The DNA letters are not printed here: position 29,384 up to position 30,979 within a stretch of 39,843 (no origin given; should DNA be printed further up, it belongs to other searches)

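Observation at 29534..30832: Divergent PurD-like ATP-grasp ligase as the last gene of the virion operon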

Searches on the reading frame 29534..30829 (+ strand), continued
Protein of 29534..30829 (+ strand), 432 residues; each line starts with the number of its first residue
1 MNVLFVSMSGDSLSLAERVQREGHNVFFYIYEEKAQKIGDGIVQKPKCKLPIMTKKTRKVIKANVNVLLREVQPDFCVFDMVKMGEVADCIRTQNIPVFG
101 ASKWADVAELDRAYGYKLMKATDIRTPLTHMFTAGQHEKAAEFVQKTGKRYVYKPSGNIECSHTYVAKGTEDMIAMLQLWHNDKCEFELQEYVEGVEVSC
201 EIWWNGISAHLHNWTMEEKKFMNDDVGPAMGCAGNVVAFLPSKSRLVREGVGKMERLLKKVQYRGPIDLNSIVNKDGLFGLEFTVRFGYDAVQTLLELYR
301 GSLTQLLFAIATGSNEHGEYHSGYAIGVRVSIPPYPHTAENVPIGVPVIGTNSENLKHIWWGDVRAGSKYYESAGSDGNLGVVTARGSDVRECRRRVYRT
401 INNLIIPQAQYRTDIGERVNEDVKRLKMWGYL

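Call 66: search_protein_representatives(alignment_id=A1)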
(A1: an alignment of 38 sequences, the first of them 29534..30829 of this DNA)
Query: 38 sequences, 429 profile positions. Proteins with E-value up to 0.001 (for the whole library): 8430; up to 1e-10: 4916; up to 1e-30: 1195. The best 150 are listed.
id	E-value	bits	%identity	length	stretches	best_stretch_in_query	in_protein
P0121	7.6e-189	644.4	-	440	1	2-429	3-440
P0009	1.7e-182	623.4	-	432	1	1-429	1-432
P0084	1.9e-160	550.8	-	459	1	1-429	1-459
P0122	9.1e-154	528.8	-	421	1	1-429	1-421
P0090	1.8e-136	471.8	-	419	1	1-429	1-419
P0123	1.4e-132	459.0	-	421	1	1-429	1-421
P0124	2.2e-132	458.3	-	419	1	1-429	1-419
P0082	1.7e-131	455.4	-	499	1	1-429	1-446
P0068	1.4e-129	449.1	-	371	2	190-429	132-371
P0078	7.5e-128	443.4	-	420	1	6-419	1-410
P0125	4.3e-127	440.9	-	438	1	1-429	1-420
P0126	9.6e-127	439.7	-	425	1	2-429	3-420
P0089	9.8e-127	439.7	-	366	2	185-429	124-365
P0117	4.2e-126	437.6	-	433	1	2-429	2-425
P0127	2.6e-125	435.0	-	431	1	1-429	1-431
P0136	1.1e-115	403.3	-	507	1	1-428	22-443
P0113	2.3e-106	372.6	-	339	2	189-413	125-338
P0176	5.7e-102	358.1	-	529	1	2-425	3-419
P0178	3.9e-101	355.4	-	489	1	1-428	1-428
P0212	2.9e-96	339.3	-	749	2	1-268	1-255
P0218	2.1e-95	336.5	-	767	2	1-281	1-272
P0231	2.0e-92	326.7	-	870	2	8-291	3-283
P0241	1.2e-91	324.1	-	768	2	2-281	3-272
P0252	1.4e-90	320.6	-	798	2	1-281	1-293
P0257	2.9e-90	319.6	-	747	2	1-229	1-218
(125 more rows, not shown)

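Call 68: search_protein_families(library=pfam, proteins=[P0212, P0218, P0231, P0241, P0252, P0257, P0176, P0136, P0082, P0178], max_evalue=0.01)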
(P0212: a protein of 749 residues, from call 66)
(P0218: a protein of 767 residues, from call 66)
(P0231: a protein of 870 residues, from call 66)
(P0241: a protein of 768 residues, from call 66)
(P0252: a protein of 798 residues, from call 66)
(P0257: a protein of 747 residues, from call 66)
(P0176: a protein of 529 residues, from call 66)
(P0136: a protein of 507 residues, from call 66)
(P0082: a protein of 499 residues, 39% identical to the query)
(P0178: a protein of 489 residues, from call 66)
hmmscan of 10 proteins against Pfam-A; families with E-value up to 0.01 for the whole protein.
P0212 (749 aa): 4 families
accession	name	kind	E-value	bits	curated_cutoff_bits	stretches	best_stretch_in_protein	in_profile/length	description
PF01071.24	GARS_A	-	1.6e-11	44.8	27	1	92-225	2-137/194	Phosphoribosylglycinamide synthetase, ATP-grasp (A) domain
PF14528.11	LAGLIDADG_3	-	3.5e-09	37.2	22.5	1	468-522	5-62/82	LAGLIDADG-like domain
PF02843.22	GARS_C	-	0.00021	22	34.8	1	693-735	50-92/92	Phosphoribosylglycinamide synthetase, C domain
PF13403.11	Hint_2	-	0.0014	19.4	28.4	0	313-353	71-111/147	Hint domain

P0218 (767 aa): 4 families
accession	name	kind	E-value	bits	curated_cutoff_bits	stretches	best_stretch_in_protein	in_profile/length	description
PF01071.24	GARS_A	-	3.3e-13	50.3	27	1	94-276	3-191/194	Phosphoribosylglycinamide synthetase, ATP-grasp (A) domain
PF14890.11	Intein_splicing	-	4e-07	30.4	35.8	1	292-614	18-149/155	Intein splicing domain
PF14528.11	LAGLIDADG_3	-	8.2e-07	29.6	22.5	1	501-551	3-55/82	LAGLIDADG-like domain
PF02843.22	GARS_C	-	0.00025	21.7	34.8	1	672-750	10-89/92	Phosphoribosylglycinamide synthetase, C domain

P0231 (870 aa): 3 families
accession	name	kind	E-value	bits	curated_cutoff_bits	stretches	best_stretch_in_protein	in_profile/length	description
PF02843.22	GARS_C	-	4.8e-08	33.7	34.8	1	719-790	19-92/92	Phosphoribosylglycinamide synthetase, C domain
PF14890.11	Intein_splicing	-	1.9e-05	25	35.8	1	291-627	12-144/155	Intein splicing domain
PF01071.24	GARS_A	-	0.00068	20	27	1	94-243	3-156/194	Phosphoribosylglycinamide synthetase, ATP-grasp (A) domain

P0241 (768 aa): 4 families
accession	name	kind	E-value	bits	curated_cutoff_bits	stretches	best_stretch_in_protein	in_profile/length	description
PF14528.11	LAGLIDADG_3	-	1e-11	45.4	22.5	1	503-557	4-66/82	LAGLIDADG-like domain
PF01071.24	GARS_A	-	5.1e-06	26.9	27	1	96-272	4-187/194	Phosphoribosylglycinamide synthetase, ATP-grasp (A) domain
PF13403.11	Hint_2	-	1.6e-05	25.7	28.4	1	271-355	1-89/147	Hint domain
PF14890.11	Intein_splicing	-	0.00016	22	35.8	1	284-606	7-143/155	Intein splicing domain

P0252 (798 aa): 1 family
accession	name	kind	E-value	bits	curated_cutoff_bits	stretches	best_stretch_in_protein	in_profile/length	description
PF14528.11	LAGLIDADG_3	-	1.2e-11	45.2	22.5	1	527-597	4-80/82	LAGLIDADG-like domain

P0257 (747 aa): 2 families
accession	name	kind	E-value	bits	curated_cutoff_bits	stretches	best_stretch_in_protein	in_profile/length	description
PF14528.11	LAGLIDADG_3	-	3.9e-09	37.1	22.5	1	433-477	10-56/82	LAGLIDADG-like domain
PF01071.24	GARS_A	-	4.6e-06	27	27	1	95-217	4-128/194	Phosphoribosylglycinamide synthetase, ATP-grasp (A) domain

P0176 (529 aa): 3 families
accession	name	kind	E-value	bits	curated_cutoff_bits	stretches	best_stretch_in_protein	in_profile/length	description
PF01071.24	GARS_A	-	4.4e-12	46.7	27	1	89-274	1-190/194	Phosphoribosylglycinamide synthetase, ATP-grasp (A) domain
PF02655.19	ATP-grasp_3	-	0.00019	22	23.2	1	97-273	10-157/160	ATP-grasp domain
PF02843.22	GARS_C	-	0.00088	20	34.8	1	335-408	18-91/92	Phosphoribosylglycinamide synthetase, C domain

P0136 (507 aa): 2 families
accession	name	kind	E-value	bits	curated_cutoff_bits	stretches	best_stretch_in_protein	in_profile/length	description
PF01071.24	GARS_A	-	2.7e-09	37.6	27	1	116-298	3-190/194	Phosphoribosylglycinamide synthetase, ATP-grasp (A) domain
PF02843.22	GARS_C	-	5.8e-07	30.2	34.8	1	340-429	6-91/92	Phosphoribosylglycinamide synthetase, C domain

P0082 (499 aa): 3 families
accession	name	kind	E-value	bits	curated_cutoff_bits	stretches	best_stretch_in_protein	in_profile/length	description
PF02843.22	GARS_C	-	0.0002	22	34.8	1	355-432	15-92/92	Phosphoribosylglycinamide synthetase, C domain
PF02655.19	ATP-grasp_3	-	0.0014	19.2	23.2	1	108-237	11-102/160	ATP-grasp domain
PF01071.24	GARS_A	-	0.0025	18.1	27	1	103-300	5-190/194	Phosphoribosylglycinamide synthetase, ATP-grasp (A) domain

P0178 (489 aa): 1 family
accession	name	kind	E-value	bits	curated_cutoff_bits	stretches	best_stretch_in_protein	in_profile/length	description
PF01071.24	GARS_A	-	1.2e-07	32.2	27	1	94-273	2-189/194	Phosphoribosylglycinamide synthetase, ATP-grasp (A) domain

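Call 76: find_related_loci(query=A4, collection=genome_contigs, flank=8000)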
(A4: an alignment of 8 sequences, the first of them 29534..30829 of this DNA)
Query A4 (432 aa) in genome_contigs; peptide patterns used: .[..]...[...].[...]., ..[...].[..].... (x = any residue, [..] = any of these).
600 stretches matched a pattern (row limit reached: there are more); 577 encode a relative of the query (tblastn E <= 1e-3); the best 80 are kept; 80 distinct loci.
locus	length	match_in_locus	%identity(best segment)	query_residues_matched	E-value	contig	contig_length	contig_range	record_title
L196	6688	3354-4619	34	1-432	1e-67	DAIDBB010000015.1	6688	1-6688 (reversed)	MAG TPA_asm: bacterium isolate clean1855 k141_95024, whole genome shotgun sequence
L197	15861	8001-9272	33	2-432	8e-66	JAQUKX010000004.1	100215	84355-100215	MAG: Patescibacteria group bacterium isolate STD1_117 NODE_425_length_100215_cov_3.912817_Sandtown_D1, whole genome shot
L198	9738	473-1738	32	4-432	2e-59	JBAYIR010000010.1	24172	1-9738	MAG: Patescibacteria group bacterium isolate SO_2016_GW1_35 scaffold03637_OW334_2016, whole genome shotgun sequence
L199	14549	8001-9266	32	4-432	5e-59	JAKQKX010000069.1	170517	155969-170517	MAG: Candidatus Omnitrophota bacterium isolate USDV_maxbin.135_sub k141_1061315, whole genome shotgun sequence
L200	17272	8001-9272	32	1-432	9e-59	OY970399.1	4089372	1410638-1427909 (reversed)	MAG: uncultured Acidobacteriota bacterium isolate MFD01916.bin.c.6 genome assembly, chromosome: 1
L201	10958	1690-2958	33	4-432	9e-59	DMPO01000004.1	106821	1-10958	MAG TPA_asm: Candidatus Azambacteria bacterium isolate UBA12106 contig_486, whole genome shotgun sequence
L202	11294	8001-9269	32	4-432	4e-59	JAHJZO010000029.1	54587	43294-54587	MAG: Patescibacteria group bacterium isolate Undefined_mixed_planktonic.mb.121 Undefined_mixed_p.mb.121_k141_1017232, wh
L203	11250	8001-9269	32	4-432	9e-59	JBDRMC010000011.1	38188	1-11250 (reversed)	MAG: Patescibacteria group bacterium isolate MEGAHIT-group-1.814 k141_6595280, whole genome shotgun sequence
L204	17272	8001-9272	32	2-432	2e-58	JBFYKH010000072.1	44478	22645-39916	MAG: Candidatus Altiarchaeota archaeon isolate PPR_0001 k121_7679556, whole genome shotgun sequence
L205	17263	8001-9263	33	4-432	1e-57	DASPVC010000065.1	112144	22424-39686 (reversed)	MAG TPA_asm: Candidatus Acidoferrum sp. isolate SMAG_U12319 k141_1247816, whole genome shotgun sequence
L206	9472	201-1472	33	1-432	2e-57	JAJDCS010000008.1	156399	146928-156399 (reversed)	MAG: Phycisphaeraceae bacterium isolate OFTM12 OFTM12_7, whole genome shotgun sequence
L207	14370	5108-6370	32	4-432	3e-57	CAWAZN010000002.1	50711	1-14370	MAG: uncultured Acidobacteriota bacterium isolate MFD05513.bin.3.149 genome assembly, contig: contig_11908, whole genome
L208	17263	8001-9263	31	4-432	2e-57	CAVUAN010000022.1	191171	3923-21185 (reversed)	MAG: uncultured Acidobacteriota bacterium isolate MFD02134.bin.2.200 genome assembly, contig: contig_67007, whole genome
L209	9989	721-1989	33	2-432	3e-57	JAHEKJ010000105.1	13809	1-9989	MAG: Gammaproteobacteria bacterium isolate Ww580 NODE_13854_length_13809_cov_8.593074, whole genome shotgun sequence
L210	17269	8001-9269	32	2-432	9e-57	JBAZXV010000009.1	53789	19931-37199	MAG: Parcubacteria group bacterium isolate SO_2017_GW1_64 NODE_3168_length_53789_cov_1.567087_OW334_2017, whole genome s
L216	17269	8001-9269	31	4-432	1e-56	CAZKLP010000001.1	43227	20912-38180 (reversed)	MAG TPA_asm: uncultured Candidatus Saccharibacteria bacterium isolate binchicken_co38_1383 genome assembly, contig: NODE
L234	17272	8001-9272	32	2-432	1e-55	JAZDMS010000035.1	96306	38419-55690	MAG: Candidatus Altiarchaeota archaeon isolate MEGAHIT-group-0.671 k141_11515903, whole genome shotgun sequence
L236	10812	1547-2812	31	2-432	2e-55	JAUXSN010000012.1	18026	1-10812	MAG: Candidatus Moraniibacteriota bacterium isolate C12_metabat.bin.94 C12_k141_17920, whole genome shotgun sequence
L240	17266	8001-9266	31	2-432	4e-55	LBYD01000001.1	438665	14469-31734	MAG: Candidatus Moranbacteria bacterium GW2011_GWC2_40_12 UT79_C0001, whole genome shotgun sequence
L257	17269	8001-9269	32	2-432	2e-54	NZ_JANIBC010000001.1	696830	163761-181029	Parvularcula maris strain BGMRC 0090 Scaffold1, whole genome shotgun sequence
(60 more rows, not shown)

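Call 79: search_protein_families(library=ncbifam, proteins=[L257:8001-9269:+, L200:8001-9272:+, L240:8001-9266:+, L204:8001-9272:+, L196:3354-4619:+], max_evalue=0.001)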
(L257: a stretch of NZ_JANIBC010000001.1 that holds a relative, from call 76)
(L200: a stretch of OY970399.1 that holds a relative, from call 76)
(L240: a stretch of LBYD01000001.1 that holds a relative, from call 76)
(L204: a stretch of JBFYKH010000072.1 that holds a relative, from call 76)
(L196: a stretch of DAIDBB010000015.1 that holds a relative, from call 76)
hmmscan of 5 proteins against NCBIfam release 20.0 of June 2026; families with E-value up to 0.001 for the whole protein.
L257:8001-9269:+ (423 aa): 1 family
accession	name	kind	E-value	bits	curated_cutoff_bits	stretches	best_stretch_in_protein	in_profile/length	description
TIGR00877.1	purD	equivalog_domain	9e-32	110.4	288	1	72-409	83-422/425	phosphoribosylamine--glycine ligase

L200:8001-9272:+ (424 aa): 1 family
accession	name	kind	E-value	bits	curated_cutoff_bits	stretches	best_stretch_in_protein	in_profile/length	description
TIGR00877.1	purD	equivalog_domain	4.8e-33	114.6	288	1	71-412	81-424/425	phosphoribosylamine--glycine ligase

L240:8001-9266:+ (422 aa): 1 family
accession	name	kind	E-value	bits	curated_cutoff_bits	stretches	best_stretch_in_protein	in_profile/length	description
TIGR00877.1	purD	equivalog_domain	1.4e-32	113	288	1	70-410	82-424/425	phosphoribosylamine--glycine ligase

L204:8001-9272:+ (424 aa): 2 families
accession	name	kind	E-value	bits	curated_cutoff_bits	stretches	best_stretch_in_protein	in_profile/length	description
TIGR00877.1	purD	equivalog_domain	6.2e-31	107.6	288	1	71-411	82-423/425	phosphoribosylamine--glycine ligase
NF005543.0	PRK07206.1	subfamily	0.00056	18.7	302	0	98-198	113-216/416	hypothetical protein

L196:3354-4619:+ (422 aa): 1 family
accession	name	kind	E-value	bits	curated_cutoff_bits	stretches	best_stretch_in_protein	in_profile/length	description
TIGR00877.1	purD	equivalog_domain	2.9e-23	82.4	288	1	70-407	79-421/425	phosphoribosylamine--glycine ligase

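Call 80: find_homologous_proteins(query=L257:8001-9269:+, max_evalue=1e-20)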
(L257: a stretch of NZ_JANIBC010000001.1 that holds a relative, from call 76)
Query L257:8001-9269:+ (423 aa): 6805 proteins with E <= 1e-20 among 8000 candidates; the best 120 are listed.
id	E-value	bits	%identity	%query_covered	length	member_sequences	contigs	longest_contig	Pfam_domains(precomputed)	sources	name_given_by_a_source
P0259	1.0e-281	952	95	100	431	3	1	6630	PF02843.23,PF01071.25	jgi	jgi:phosphoribosylamine--glycine ligase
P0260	2.7e-266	901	90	100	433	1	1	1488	PF02843.23,PF01071.25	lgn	-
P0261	6.3e-261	884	88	100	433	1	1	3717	PF02843.23,PF01071.25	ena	-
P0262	8.0e-260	880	88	100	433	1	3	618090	PF02843.23,PF01071.25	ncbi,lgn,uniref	ncbi:phosphoribosylglycinamide synthetase C domain-containing protein [Parvularcula marina]|uniref:p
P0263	1.8e-258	875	87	100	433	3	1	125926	PF02843.23,PF01071.25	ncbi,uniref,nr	ncbi:phosphoribosylglycinamide synthetase C domain-containing protein [Hyphobacterium sp. HN65]|unir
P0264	1.9e-258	875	86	100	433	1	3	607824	PF02843.23,PF01071.25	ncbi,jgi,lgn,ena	jgi:phosphoribosylamine--glycine ligase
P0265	1.5e-257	872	86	100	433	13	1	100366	PF02843.23,PF01071.25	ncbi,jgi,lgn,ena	-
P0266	1.7e-257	872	86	100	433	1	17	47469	PF02843.23,PF01071.25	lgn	-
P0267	1.9e-257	872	86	100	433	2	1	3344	PF02843.23,PF01071.25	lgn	-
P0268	5.5e-257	871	86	100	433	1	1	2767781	PF02843.23,PF01071.25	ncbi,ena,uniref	ncbi:phosphoribosylamine--glycine ligase [Hyphobacterium sp.]|uniref:phosphoribosylamine--glycine li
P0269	1.8e-255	866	84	100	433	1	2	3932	PF02843.23,PF01071.25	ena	-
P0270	3.7e-255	865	86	100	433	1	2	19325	PF02843.23,PF01071.25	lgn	-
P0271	2.9e-254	862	86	100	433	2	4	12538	PF02843.23,PF01071.25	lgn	-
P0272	3.1e-251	852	84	100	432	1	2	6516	PF02843.23,PF01071.25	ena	-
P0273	6.2e-251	851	84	100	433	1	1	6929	PF02843.23,PF01071.25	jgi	-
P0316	7.3e-206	702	68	100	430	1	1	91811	PF02843.23,PF01071.25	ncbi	-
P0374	3.3e-202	690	68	100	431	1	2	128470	PF02843.23,PF01071.25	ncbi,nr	ncbi:MAG: phosphoribosylamine--glycine ligase [[Candidatus Thermochlorobacteriaceae] bacterium GBChl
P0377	3.5e-202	690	68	100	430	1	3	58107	PF02843.23,PF01071.25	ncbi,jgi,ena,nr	ncbi:MAG TPA: phosphoribosylglycinamide synthetase C domain-containing protein [Candidatus Omnitroph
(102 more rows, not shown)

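Call 81: search_protein_families(library=padloc, proteins=[window:29534-30829:+, L257:8001-9269:+, L200:8001-9272:+, L204:8001-9272:+, L240:8001-9266:+], max_evalue=0.01)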
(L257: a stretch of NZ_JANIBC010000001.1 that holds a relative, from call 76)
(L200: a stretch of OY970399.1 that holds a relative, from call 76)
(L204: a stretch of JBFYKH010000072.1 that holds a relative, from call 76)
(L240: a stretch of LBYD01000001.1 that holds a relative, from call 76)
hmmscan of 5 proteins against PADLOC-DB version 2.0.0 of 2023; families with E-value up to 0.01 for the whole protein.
window:29534-30829:+ (432 aa): 0 families

L257:8001-9269:+ (423 aa): 0 families

L200:8001-9272:+ (424 aa): 0 families

L204:8001-9272:+ (424 aa): 0 families

L240:8001-9266:+ (422 aa): 0 families
